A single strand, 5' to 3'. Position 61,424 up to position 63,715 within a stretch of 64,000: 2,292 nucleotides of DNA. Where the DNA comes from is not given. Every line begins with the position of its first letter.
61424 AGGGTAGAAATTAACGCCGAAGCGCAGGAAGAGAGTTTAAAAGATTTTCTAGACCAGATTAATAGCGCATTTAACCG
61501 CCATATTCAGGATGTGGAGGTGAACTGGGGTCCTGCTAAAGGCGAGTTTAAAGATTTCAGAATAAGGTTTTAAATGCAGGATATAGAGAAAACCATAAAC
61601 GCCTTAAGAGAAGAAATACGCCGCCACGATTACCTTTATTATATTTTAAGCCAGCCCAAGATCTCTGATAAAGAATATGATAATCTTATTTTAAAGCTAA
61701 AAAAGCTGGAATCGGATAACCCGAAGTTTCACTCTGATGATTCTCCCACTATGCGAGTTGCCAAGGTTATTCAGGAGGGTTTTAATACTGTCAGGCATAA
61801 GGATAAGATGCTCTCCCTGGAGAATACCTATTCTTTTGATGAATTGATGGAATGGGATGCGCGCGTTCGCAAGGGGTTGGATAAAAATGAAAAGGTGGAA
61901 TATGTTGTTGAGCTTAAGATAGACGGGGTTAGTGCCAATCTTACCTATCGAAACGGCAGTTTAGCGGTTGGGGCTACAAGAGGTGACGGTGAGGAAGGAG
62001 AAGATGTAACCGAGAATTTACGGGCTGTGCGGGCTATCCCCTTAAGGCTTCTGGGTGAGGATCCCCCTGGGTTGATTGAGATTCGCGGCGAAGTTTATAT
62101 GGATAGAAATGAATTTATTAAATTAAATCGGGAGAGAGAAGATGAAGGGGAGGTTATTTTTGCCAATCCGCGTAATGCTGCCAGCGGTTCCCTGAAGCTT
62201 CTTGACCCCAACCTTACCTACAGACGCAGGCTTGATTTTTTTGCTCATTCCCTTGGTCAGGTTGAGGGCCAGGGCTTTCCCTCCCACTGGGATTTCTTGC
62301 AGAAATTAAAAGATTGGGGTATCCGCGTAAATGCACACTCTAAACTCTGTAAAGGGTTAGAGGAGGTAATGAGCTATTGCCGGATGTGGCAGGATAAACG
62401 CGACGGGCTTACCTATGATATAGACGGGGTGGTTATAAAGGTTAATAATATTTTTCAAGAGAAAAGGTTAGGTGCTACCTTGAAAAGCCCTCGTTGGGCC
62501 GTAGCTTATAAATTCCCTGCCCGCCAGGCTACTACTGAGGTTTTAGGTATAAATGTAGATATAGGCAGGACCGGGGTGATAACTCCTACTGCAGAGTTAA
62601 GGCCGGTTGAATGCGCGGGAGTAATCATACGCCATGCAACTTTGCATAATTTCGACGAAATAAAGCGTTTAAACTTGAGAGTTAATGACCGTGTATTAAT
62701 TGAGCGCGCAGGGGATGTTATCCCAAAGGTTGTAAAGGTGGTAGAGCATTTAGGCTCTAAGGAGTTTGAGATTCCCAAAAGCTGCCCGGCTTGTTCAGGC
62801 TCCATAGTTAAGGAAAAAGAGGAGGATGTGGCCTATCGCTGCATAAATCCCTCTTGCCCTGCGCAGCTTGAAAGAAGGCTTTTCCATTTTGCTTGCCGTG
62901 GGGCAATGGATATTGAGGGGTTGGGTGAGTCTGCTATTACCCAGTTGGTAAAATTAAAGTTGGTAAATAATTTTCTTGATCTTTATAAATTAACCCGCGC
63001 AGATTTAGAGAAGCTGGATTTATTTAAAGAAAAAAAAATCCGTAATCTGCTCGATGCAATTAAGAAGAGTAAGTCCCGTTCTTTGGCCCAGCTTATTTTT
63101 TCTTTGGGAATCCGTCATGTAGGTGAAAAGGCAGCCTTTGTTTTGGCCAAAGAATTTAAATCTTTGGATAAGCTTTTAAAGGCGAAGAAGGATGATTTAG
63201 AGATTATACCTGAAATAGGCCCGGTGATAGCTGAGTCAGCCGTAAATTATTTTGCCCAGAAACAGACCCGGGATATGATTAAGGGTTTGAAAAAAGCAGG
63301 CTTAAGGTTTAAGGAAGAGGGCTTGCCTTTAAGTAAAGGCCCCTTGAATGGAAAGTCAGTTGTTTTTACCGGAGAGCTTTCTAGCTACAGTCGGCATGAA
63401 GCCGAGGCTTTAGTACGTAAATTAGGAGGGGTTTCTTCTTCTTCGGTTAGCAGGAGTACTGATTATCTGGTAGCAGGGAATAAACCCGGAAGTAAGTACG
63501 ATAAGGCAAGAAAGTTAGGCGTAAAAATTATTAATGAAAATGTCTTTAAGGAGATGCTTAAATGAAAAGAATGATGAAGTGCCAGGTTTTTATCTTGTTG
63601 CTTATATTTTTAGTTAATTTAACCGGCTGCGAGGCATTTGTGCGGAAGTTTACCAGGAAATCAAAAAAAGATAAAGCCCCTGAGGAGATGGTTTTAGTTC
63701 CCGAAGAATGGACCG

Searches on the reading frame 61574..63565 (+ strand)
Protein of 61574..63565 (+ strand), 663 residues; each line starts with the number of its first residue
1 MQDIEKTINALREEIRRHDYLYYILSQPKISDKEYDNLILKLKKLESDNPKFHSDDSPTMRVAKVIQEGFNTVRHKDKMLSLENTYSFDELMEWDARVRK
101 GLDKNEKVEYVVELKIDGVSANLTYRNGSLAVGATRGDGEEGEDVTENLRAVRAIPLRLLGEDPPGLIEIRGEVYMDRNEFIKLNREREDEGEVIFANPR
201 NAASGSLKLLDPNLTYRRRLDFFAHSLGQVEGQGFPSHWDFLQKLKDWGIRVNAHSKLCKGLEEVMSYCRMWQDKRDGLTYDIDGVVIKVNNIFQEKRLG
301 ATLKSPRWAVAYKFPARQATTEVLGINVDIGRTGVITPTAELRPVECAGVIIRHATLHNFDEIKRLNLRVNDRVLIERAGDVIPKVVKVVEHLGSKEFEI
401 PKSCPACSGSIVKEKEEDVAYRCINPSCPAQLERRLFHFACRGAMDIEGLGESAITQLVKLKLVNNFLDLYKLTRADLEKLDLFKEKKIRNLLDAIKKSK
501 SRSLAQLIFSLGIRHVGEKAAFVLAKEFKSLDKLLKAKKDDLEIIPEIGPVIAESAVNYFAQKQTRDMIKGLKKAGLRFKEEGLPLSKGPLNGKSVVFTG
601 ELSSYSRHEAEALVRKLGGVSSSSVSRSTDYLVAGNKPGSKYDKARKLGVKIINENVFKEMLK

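Call 15: search_protein_families(library=pfam, proteins=[window:61574-63565:+], max_evalue=0.00001)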
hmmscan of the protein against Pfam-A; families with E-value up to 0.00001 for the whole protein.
window:61574-63565:+ (663 aa): 7 families
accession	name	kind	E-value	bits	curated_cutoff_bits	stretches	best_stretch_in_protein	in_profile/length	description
PF01653.23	DNA_ligase_aden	-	7.6e-95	317.7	27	1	69-317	3-253/253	NAD-dependent DNA ligase adenylation domain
PF03120.22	DNA_ligase_OB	-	2e-29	101.7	32.9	1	320-393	1-74/79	NAD-dependent DNA ligase OB-fold domain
PF12826.13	HHH_2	-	6.3e-23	81.1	27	1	507-569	2-64/64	Helix-hairpin-helix motif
PF00533.33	BRCT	-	4.5e-15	56.1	21.3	1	589-660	4-76/78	BRCA1 C Terminus (BRCT) domain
PF03119.21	DNA_ligase_ZBD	-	3.2e-08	33.8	25.8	1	404-430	2-27/27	NAD-dependent DNA ligase C4 zinc finger domain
PF22745.1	Nlig-Ia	-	4.8e-08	34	27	1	4-52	2-50/92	DNA ligase-like, N-terminal NAD+-binding domain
PF12738.14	PTCB-BRCT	-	5.6e-08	33.1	22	1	602-654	8-60/63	twin BRCT domain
